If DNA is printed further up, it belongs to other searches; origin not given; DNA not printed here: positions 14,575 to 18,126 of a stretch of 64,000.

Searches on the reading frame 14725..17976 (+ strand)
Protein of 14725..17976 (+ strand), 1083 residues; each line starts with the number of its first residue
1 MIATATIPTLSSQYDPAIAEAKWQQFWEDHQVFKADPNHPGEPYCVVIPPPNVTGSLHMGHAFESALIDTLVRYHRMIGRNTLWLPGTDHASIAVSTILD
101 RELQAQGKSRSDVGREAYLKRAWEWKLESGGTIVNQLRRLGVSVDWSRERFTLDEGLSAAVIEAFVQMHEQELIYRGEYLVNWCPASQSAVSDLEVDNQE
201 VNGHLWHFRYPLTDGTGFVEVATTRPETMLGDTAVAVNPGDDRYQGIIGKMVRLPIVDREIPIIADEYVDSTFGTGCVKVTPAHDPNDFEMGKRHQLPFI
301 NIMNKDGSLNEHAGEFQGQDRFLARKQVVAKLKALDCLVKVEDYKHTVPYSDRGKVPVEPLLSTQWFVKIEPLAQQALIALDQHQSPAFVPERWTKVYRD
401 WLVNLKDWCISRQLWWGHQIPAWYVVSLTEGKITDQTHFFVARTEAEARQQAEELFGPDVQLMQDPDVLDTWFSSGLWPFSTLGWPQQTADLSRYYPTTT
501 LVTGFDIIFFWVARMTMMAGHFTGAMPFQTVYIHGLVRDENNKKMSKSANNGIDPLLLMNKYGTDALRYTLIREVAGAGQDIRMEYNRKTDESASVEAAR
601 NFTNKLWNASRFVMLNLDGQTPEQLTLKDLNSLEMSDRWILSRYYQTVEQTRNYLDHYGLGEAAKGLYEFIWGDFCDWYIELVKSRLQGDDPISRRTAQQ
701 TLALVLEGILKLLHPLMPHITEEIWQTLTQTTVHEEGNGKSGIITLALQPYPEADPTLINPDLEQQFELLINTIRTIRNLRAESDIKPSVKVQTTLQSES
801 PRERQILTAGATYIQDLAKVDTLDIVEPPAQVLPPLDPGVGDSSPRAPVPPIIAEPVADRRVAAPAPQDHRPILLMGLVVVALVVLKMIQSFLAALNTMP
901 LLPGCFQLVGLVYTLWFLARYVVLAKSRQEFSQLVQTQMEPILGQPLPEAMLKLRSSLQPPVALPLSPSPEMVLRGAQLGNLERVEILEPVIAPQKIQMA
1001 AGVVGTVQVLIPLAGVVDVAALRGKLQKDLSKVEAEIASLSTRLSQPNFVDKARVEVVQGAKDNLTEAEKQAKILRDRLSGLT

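Call 63: search_protein_families(library=pfam, proteins=[window:14725-17976:+])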
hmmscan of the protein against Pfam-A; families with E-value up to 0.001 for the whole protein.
window:14725-17976:+ (1083 aa): 6 families
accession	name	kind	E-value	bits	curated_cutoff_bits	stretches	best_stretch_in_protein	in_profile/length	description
PF00133.28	tRNA-synt_1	-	5.2e-139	464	22.7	1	22-584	1-413/414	tRNA synthetases class I (I, L, M and V)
PF08264.19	Anticodon_1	-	1.2e-44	152.2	25.1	1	637-793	1-145/148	Anticodon-binding domain of tRNA ligase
PF14159.11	CAAD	-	8.7e-20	70.8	30.7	1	869-944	10-85/85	CAAD domains of cyanobacterial aminoacyl-tRNA synthetase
PF10458.14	Val_tRNA-synt_C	-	2.3e-18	66.6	25.9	1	1018-1082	1-65/66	Valyl tRNA synthetase tRNA binding arm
PF09334.17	tRNA-synt_1g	-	6.6e-17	61.8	20.1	2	504-586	289-368/391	tRNA synthetases class I (M)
PF13603.12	tRNA-synt_1_2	-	1.4e-10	41.4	25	1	249-308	86-145/185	Leucyl-tRNA synthetase, editing domain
